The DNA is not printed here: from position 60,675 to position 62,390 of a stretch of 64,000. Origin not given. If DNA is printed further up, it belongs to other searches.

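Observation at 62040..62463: The CHAT protein's last ~55 residues are duplicated as the free-standing downstream mini-protein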

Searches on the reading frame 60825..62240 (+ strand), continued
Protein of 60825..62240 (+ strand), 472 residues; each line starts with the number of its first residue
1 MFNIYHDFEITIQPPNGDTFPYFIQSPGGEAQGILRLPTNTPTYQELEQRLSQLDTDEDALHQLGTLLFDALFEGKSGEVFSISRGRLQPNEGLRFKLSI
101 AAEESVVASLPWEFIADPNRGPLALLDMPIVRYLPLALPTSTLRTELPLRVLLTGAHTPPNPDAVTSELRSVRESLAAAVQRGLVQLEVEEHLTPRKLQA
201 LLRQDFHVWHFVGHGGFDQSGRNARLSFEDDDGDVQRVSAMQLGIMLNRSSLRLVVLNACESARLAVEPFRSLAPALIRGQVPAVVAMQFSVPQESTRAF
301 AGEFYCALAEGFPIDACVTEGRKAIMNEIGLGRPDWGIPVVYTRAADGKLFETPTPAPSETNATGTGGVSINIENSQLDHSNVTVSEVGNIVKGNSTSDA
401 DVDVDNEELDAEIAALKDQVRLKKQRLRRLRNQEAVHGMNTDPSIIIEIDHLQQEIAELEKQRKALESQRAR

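Call 23: find_encoding_contigs(protein=P0029, flank=6000, max_places=2)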
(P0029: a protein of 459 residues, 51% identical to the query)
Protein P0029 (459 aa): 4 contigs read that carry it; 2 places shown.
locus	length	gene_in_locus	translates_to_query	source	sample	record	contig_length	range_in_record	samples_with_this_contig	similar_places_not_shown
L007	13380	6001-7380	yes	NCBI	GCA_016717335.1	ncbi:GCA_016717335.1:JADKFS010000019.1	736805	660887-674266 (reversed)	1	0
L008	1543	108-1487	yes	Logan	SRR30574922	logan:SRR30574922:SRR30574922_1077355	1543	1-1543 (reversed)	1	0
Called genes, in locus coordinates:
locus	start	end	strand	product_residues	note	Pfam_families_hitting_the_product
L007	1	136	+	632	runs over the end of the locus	PF01807:Zn_ribbon_DnaG, PF08275:DNAG_N, PF01751:Toprim, PF13662:Toprim_4, PF13155:Toprim_2, PF10410:DnaB_bind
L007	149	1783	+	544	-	PF03979:Sigma70_r1_1, PF00140:Sigma70_r1_2, PF04542:Sigma70_r2, PF04539:Sigma70_r3, PF04545:Sigma70_r4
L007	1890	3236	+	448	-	PF00226:DnaJ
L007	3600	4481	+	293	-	PF06267:DUF1028, PF08823:PG_binding_2, PF01471:PG_binding_1 (weak)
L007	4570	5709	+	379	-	PF00150:Cellulase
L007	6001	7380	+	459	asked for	PF12770:CHAT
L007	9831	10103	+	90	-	PF04226:Transgly_assoc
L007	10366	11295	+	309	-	PF00149:Metallophos, PF12850:Metallophos_2 (weak)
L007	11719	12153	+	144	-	PF11255:DUF3054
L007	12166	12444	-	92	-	-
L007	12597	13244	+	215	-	PF00300:His_Phos_1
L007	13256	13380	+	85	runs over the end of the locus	-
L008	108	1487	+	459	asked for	PF12770:CHAT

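Call 34: search_protein_families(library=pfam, proteins=[P0008, P0012, P0032, P0046, P0057, P0086, P0096], max_evalue=0.001)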
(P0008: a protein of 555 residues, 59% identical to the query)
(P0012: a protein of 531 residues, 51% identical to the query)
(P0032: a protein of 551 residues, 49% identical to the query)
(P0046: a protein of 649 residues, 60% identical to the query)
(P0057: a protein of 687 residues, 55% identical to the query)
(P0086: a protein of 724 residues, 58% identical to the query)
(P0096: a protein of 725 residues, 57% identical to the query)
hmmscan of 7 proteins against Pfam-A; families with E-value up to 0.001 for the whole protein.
P0008 (555 aa): 3 families
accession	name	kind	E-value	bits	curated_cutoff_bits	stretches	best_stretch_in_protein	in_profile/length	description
PF12770.12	CHAT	-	6.5e-27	95.1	24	1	65-328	4-272/289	CHAT domain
PF19960.5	EAD7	-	1.9e-21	76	32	1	408-469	1-62/62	Effector-associated domain 7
PF01364.23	Peptidase_C25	-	7.4e-06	25.9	23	1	192-321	219-344/374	Peptidase family C25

P0012 (531 aa): 3 families
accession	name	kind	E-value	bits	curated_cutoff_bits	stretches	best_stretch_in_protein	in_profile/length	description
PF12770.12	CHAT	-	2.9e-29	102.9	24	1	65-327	4-267/289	CHAT domain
PF00012.26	HSP70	-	3.4e-25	88.8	20.6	1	445-530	218-303/599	Hsp70 protein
PF01364.23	Peptidase_C25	-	4.1e-05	23.4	23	1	185-314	209-328/374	Peptidase family C25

P0032 (551 aa): 1 family
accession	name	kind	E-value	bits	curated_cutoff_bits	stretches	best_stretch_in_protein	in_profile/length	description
PF12770.12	CHAT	-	4.2e-23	82.6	24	1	66-326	5-267/289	CHAT domain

P0046 (649 aa): 5 families
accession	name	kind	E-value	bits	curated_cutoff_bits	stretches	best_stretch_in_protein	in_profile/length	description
PF12770.12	CHAT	-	4.3e-28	99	24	1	66-328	5-272/289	CHAT domain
PF00931.28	NB-ARC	-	1.4e-07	31.5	23.5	1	423-545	8-137/248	NB-ARC domain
PF13401.12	AAA_22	-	2.7e-07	31.4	27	1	434-532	6-106/130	AAA domain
PF13191.12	AAA_16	-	8.6e-06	26.8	32.6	1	413-469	1-63/167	AAA ATPase domain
PF25199.1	nSTAND_NTPase5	-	0.00013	22.2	34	1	430-546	38-135/145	Novel STAND NTPase 5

P0057 (687 aa): 5 families
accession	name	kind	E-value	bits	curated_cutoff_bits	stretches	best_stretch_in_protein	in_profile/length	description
PF12770.12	CHAT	-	1.6e-26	93.9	24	1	66-324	5-268/289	CHAT domain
PF13191.12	AAA_16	-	1.7e-08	35.6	32.6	1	424-581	1-167/167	AAA ATPase domain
PF01637.24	ATPase_2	-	0.00011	22.6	33.2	1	425-462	1-38/225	ATPase domain predominantly from Archaea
PF20703.3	nSTAND1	-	0.00034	20.8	27.1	1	422-462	13-51/379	Novel STAND NTPase 1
PF01364.23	Peptidase_C25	-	0.00035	20.4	23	1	192-316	219-339/374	Peptidase family C25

P0086 (724 aa): 2 families
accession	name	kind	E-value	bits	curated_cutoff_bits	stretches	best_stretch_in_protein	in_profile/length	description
PF12770.12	CHAT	-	2.9e-25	89.7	24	1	64-330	4-272/289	CHAT domain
PF01364.23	Peptidase_C25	-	2.9e-07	30.5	23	1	176-322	206-343/374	Peptidase family C25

P0096 (725 aa): 1 family
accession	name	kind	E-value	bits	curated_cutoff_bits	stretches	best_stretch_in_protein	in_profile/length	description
PF12770.12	CHAT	-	1.7e-25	90.5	24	1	63-324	3-268/289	CHAT domain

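Call 54: find_related_loci(query=A5, collection=genome_contigs, flank=4000)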
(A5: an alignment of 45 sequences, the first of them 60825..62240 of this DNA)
Query A5 (472 aa) in genome_contigs; peptide patterns used: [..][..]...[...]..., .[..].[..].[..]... (x = any residue, [..] = any of these).
94 stretches matched a pattern; 81 encode a relative of the query (tblastn E <= 1e-3); the best 80 are kept; 80 distinct loci.
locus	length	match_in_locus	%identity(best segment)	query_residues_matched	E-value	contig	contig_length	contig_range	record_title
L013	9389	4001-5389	83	1-462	0e+0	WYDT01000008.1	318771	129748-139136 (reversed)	MAG: Chloroflexi bacterium AL-N1 GFH23_1086624, whole genome shotgun sequence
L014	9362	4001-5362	51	5-466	6e-139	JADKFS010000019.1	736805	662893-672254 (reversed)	MAG: Candidatus Ribeiella danica isolate Ribe_BAT3C.183 tig01078810-10-7364730, whole genome shotgun sequence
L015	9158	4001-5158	55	1-392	2e-133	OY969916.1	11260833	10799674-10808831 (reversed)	MAG: uncultured Chloroflexia bacterium isolate MFD01916.bin.3.39 genome assembly, chromosome: 1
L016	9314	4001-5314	46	1-467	1e-126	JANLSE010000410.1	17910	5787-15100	MAG: Roseiflexaceae bacterium isolate OTE_25_metabat_459 OTE_25_k141_245833, whole genome shotgun sequence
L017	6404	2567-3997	46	1-472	2e-126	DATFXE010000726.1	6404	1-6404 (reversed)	MAG TPA_asm: Roseiflexaceae bacterium isolate SMAG_U9509 k141_19919543, whole genome shotgun sequence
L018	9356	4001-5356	50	2-461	4e-126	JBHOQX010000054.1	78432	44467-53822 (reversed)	MAG: Roseiflexaceae bacterium isolate A0_36 coassembly_Ak141_660738, whole genome shotgun sequence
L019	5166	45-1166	53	91-466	8e-126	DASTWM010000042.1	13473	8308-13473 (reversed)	MAG TPA_asm: Roseiflexaceae bacterium isolate SMAG_U2388 k141_1243157, whole genome shotgun sequence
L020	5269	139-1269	56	5-372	2e-124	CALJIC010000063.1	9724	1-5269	MAG TPA_asm: uncultured Roseiflexaceae bacterium isolate SRR5251193_bin.98_CONCOCT_v1.1_MAG genome assembly, contig: ERZ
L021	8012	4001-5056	61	1-355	6e-142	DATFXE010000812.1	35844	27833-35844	MAG TPA_asm: Roseiflexaceae bacterium isolate SMAG_U9509 k141_9325236, whole genome shotgun sequence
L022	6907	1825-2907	56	5-367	2e-124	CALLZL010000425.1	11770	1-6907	MAG TPA_asm: uncultured Chloroflexi bacterium isolate SRR2107179_bin.52_CONCOCT_v1.1_MAG genome assembly, contig: ERZ794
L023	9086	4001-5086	54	5-369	1e-120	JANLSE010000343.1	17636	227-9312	MAG: Roseiflexaceae bacterium isolate OTE_25_metabat_459 OTE_25_k141_2288560, whole genome shotgun sequence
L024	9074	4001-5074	53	5-363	4e-120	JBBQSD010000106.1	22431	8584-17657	MAG: Chloroflexales bacterium isolate Co_metawrap_1725 Cmw_1725_k141_8529270_length_22431_cov_16.7908, whole genome shot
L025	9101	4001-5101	54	5-367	9e-120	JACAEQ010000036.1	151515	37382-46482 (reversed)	MAG: Chloroflexota bacterium isolate L.E.CH.5 k119_604823, whole genome shotgun sequence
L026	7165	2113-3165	53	1-354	1e-117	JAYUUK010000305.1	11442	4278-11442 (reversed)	MAG: Roseiflexaceae bacterium isolate GL122_UP_concoct_49 GL122_UP_concoct_49_304, whole genome shotgun sequence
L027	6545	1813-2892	55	5-366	6e-117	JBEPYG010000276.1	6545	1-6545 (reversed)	MAG: Roseiflexus sp. isolate 03V1_S199.concoct.031 NODE_7222_length_6545_cov_1.895139, whole genome shotgun sequence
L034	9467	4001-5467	40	28-472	2e-105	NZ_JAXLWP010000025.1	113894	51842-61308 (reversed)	MAG: Kouleothrix sp. isolate STL-CHL26 C2.196.fa-25, whole genome shotgun sequence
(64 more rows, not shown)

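Call 61: find_related_loci(query=A5, collection=metagenome_contigs, flank=2500)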
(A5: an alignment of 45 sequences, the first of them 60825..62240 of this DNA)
Query A5 (472 aa) in metagenome_contigs; peptide patterns used: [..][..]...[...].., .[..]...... (x = any residue, [..] = any of these).
197 stretches matched a pattern; 64 encode a relative of the query (tblastn E <= 1e-3); 64 distinct loci.
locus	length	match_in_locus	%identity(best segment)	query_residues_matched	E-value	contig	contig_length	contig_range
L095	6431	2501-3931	50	5-462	3e-143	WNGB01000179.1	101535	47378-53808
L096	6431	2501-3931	50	5-462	2e-143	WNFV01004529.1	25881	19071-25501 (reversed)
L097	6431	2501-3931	50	5-462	4e-143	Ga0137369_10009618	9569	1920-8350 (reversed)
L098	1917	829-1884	61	1-355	4e-154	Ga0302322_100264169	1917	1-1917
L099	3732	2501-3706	56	1-401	1e-143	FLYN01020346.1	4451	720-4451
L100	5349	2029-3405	50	5-444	3e-138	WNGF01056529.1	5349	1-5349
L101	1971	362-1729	48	1-466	5e-144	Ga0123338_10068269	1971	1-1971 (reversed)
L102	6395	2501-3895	49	1-466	4e-132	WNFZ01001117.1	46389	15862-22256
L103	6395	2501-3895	49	1-466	4e-132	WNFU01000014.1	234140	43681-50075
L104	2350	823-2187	48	5-466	2e-140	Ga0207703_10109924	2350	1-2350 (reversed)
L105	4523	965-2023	57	1-353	8e-129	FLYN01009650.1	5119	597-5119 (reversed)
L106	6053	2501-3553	57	2-354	1e-127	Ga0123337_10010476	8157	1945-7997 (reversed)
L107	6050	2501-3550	58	2-354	3e-126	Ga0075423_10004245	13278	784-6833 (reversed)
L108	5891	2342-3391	58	2-354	2e-126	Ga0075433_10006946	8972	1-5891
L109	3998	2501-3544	56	1-351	3e-126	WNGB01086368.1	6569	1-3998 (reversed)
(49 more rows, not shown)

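Call 65: search_protein_families(library=pfam, proteins=[L096:2456-5224:+, L096:5247-5447:+, L017:2546-4216:+, L034:3902-5542:+], max_evalue=0.01)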
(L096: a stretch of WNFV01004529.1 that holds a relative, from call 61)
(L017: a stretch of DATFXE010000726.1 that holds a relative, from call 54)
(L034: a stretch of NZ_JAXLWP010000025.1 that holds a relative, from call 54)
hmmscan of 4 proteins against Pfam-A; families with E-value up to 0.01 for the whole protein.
L096:2456-5224:+ (923 aa): 2 families
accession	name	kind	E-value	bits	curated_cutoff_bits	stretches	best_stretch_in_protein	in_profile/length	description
PF12770.12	CHAT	-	5.1e-55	187.4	24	2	77-339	4-271/289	CHAT domain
PF01364.23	Peptidase_C25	-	1.6e-05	24.7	23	0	200-326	218-337/374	Peptidase family C25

L096:5247-5447:+ (67 aa): 2 families
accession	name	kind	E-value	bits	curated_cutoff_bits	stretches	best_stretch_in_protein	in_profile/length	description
PF19954.5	EAD10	-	0.0015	19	24.1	1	3-52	15-61/77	Effector-associated domain 10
PF17098.10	Wtap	-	0.0088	16.4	35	0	10-64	18-70/155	WTAP/Mum2p family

L017:2546-4216:+ (557 aa): 2 families
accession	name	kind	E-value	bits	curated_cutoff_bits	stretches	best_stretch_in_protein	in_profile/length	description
PF12770.12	CHAT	-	7.4e-27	95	24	1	72-336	3-270/289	CHAT domain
PF01364.23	Peptidase_C25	-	0.001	18.9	23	1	204-319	221-327/374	Peptidase family C25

L034:3902-5542:+ (547 aa): 2 families
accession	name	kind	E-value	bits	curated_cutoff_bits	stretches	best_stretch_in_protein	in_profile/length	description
PF12770.12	CHAT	-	3.1e-23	83.1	24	1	69-331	2-267/289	CHAT domain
PF01364.23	Peptidase_C25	-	0.0018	18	23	1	195-316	218-327/374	Peptidase family C25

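Call 74: find_encoding_contigs(protein=P0017, flank=3000, max_places=2)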
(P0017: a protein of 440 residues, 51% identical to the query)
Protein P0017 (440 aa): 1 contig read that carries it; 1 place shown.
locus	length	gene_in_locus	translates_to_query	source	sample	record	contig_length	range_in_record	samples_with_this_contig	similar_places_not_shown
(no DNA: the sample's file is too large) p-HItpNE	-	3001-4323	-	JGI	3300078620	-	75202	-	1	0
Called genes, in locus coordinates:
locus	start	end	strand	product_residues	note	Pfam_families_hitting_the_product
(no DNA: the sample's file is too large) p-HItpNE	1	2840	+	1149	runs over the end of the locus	PF12770:CHAT, PF08239:SH3_3 (faint)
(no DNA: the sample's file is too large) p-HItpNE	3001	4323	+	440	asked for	PF12770:CHAT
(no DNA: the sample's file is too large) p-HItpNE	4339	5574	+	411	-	PF10092:DUF2330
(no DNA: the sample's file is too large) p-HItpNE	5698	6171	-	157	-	PF00856:SET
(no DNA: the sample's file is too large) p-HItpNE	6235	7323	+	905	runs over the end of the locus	PF18921:Cyanophycin_syn, PF02222:ATP-grasp (weak), PF02786:CPSase_L_D2 (weak), PF07478:Dala_Dala_lig_C, PF08443:RimK, PF13549:ATP-grasp_5, PF08245:Mur_ligase_M, PF02875:Mur_ligase_C, +1 more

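Call 75: find_encoding_contigs(protein=P0061, flank=3000, max_places=2)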
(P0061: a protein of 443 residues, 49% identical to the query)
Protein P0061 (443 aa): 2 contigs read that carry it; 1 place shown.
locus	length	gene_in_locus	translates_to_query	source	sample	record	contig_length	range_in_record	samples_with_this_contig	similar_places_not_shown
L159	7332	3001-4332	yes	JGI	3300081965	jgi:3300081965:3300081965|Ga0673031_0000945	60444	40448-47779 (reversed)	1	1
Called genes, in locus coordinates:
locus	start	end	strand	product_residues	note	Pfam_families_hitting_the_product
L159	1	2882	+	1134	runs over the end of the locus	PF12770:CHAT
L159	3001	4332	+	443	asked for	PF12770:CHAT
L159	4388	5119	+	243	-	PF07947:YhhN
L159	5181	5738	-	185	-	PF00856:SET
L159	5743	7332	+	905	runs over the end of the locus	PF18921:Cyanophycin_syn, PF13549:ATP-grasp_5 (weak), PF02222:ATP-grasp (weak), PF07478:Dala_Dala_lig_C, PF08443:RimK, PF08245:Mur_ligase_M, PF02875:Mur_ligase_C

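Call 80: search_protein_families(library=padloc, proteins=[window:60825-62240:+], max_evalue=0.01)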
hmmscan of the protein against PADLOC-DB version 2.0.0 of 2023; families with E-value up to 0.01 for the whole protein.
window:60825-62240:+ (472 aa): 2 families
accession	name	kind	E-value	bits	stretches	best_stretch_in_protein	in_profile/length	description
PDLC02016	SAVED_CHAT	-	1.9e-07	28.3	1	186-357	126-276/498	-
PDLC03832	BovA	-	0.0078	13.2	0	212-268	553-607/711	-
